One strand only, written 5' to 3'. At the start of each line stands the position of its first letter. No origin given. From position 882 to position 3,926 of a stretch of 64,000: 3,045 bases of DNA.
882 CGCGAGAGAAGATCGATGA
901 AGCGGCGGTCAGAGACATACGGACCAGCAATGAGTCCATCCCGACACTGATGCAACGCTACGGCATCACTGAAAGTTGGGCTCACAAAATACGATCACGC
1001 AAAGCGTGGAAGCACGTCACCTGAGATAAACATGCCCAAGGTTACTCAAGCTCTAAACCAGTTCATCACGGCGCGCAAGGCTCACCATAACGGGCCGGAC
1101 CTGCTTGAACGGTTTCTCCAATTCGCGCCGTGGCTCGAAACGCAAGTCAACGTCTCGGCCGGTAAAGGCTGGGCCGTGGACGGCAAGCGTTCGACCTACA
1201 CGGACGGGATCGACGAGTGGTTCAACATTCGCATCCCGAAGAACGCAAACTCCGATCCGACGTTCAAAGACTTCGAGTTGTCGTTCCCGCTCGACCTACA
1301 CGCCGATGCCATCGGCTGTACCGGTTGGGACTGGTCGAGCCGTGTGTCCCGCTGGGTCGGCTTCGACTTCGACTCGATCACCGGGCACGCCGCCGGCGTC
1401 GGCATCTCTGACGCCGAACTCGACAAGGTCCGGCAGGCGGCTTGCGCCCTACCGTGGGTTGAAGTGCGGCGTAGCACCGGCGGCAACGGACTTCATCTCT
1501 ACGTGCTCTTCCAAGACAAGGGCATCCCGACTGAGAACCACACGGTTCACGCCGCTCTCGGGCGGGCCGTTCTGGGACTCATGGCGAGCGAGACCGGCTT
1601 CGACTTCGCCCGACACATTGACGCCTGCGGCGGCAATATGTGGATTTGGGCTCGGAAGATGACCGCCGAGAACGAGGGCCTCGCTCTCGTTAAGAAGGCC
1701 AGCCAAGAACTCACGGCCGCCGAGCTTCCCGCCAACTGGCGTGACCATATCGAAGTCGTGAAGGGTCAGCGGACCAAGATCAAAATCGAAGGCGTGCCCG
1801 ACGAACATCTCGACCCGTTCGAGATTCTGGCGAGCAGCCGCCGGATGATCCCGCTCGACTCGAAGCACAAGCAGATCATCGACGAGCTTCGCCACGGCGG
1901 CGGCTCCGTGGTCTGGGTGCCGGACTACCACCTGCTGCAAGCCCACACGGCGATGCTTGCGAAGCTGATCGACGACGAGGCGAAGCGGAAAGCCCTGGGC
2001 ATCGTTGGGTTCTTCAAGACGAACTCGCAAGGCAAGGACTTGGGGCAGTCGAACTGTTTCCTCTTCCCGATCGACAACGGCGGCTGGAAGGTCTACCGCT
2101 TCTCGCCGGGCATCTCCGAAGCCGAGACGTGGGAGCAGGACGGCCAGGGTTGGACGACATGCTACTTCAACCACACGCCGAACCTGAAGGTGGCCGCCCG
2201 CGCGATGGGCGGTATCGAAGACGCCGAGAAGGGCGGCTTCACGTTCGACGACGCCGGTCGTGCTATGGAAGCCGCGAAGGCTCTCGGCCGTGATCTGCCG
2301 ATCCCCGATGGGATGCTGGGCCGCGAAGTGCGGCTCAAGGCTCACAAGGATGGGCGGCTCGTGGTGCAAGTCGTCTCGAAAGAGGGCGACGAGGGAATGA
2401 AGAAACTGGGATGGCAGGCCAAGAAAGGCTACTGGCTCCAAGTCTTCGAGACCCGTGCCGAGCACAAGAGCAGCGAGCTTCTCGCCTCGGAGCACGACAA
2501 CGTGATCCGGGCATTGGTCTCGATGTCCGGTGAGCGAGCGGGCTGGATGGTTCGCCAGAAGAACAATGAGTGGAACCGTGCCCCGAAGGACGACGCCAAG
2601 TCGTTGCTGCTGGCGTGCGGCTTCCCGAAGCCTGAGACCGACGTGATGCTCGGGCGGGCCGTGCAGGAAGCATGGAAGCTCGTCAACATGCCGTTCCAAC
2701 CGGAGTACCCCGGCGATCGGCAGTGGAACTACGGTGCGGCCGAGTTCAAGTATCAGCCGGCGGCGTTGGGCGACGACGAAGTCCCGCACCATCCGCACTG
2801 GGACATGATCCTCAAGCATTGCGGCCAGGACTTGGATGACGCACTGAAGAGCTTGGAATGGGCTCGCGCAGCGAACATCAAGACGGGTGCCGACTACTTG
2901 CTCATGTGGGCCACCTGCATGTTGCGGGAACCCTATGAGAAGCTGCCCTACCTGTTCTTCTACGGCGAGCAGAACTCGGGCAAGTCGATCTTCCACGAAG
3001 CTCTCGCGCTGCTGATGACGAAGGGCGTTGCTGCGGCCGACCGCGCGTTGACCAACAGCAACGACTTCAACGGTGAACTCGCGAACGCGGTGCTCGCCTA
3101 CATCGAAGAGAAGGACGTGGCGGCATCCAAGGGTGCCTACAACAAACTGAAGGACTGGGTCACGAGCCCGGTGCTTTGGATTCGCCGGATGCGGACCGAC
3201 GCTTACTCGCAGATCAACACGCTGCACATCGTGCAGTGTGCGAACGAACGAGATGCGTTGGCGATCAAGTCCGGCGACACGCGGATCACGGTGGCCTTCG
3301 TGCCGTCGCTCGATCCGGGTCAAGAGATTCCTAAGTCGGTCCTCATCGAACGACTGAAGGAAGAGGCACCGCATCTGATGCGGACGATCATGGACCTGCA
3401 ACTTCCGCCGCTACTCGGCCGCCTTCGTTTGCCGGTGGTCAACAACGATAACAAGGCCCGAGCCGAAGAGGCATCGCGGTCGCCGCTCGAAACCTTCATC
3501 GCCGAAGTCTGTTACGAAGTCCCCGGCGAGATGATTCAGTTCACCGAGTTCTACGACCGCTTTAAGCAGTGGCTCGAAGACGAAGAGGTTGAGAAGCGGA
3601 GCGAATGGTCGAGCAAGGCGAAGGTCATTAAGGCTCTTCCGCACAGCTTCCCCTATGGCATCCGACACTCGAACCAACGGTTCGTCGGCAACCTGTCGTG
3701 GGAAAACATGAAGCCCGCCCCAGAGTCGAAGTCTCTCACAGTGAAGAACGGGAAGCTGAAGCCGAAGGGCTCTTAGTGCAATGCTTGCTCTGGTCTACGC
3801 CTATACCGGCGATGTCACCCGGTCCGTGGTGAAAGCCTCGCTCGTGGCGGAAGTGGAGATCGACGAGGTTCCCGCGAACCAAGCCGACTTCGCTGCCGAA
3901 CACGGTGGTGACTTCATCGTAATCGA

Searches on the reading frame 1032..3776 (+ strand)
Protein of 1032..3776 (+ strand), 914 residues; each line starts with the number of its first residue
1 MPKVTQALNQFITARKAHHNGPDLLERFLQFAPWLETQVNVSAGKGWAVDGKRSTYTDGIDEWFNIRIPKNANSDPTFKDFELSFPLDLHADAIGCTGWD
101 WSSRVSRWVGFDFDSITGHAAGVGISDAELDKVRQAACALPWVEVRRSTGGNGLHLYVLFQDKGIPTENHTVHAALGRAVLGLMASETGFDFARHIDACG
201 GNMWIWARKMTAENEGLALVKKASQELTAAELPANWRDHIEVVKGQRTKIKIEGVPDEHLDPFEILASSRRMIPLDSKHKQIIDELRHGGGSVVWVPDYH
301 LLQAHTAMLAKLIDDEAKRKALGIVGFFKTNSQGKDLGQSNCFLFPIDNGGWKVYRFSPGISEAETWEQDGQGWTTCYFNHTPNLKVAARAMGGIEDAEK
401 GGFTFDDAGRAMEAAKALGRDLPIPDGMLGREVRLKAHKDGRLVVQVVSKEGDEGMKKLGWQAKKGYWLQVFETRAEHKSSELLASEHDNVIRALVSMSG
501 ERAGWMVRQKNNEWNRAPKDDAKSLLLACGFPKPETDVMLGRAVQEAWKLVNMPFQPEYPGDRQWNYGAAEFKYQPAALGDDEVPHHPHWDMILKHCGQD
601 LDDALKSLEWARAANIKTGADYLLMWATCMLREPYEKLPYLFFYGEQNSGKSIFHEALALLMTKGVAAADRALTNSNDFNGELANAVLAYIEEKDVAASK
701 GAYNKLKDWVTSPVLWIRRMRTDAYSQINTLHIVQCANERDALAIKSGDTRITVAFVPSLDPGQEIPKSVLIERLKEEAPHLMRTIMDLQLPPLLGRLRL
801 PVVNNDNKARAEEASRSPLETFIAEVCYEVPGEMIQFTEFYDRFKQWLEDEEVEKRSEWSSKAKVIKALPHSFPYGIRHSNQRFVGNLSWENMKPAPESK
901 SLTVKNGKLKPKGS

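Call 13: search_protein_families(library=pfam, proteins=[window:1032-3776:+], max_evalue=0.01)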
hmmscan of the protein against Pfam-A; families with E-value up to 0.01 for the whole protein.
window:1032-3776:+ (914 aa): 1 family
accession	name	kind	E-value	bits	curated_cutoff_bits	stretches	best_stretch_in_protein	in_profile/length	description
PF19263.5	DUF5906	-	3e-13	50.9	27.6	1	643-746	1-107/114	Family of unknown function (DUF5906)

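Call 20: find_encoding_contigs(protein=window:1032-3776:+, flank=10000, max_places=4)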
Protein window:1032-3776:+ (914 aa): 1 contig read that carries it; 1 place shown.
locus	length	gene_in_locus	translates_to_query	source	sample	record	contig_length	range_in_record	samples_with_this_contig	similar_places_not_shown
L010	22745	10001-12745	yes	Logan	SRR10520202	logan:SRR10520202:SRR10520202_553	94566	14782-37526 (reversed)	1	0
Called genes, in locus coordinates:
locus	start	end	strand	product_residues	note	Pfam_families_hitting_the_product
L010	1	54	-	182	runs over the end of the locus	-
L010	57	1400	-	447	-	-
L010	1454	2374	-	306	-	PF13365:Trypsin_2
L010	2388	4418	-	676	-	-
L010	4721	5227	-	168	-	-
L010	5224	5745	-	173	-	-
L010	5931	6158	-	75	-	-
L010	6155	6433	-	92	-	-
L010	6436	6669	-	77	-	-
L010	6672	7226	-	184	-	-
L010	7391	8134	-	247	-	-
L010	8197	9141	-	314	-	PF02195:ParB_N, PF17762:HTH_ParB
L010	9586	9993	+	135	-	PF13392:HNH_3 (weak)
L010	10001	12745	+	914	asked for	PF19263:DUF5906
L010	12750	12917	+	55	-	-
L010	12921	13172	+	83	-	-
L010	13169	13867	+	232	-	PF21448:DNMK (faint)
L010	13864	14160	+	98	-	-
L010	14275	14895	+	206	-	PF00929:RNase_T (faint)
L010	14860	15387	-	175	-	-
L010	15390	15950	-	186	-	PF01145:Band_7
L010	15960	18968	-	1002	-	-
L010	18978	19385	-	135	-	-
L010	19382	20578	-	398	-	-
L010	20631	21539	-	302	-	-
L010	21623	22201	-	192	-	-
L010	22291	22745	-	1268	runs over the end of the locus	PF10145:PhageMin_Tail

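Call 29: search_dna_similar(query=window:1032-3776:+, collection=phages, mode=protein, max_rows=15)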
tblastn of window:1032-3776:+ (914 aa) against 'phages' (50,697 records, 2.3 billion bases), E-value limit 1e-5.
Records with a match: 1; places in all: 1; records where one place covers at least 80% of the query: 0.
Best place of each record, by identity: <60% 1.
By first word of the organism name: Sphingomonas 1.
By host as written in the record: Sphingomonas sp. LR55 1.
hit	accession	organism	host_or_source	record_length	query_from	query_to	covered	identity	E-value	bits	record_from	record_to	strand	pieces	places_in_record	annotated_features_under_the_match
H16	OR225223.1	Sphingomonas phage Carli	Sphingomonas sp. LR55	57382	645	756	12%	33.3%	9e-7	59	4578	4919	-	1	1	DNA primase/helicase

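Call 100: search_protein_families(library=pfam, proteins=[L010:7391-8134:-, L010:8197-9141:-, L010:6672-7226:-], max_evalue=0.1)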
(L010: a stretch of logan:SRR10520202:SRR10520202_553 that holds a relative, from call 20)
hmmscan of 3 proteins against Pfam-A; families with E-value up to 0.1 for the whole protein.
L010:7391-8134:- (247 aa): 0 families

L010:8197-9141:- (314 aa): 2 families
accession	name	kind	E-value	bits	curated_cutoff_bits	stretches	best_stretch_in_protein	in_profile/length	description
PF17762.8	HTH_ParB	-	3.1e-08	34.1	22.6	1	112-185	2-73/102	ParB HTH domain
PF02195.25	ParB_N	-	1.3e-07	32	26.3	1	39-105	28-91/95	ParB N-terminal domain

L010:6672-7226:- (184 aa): 0 families
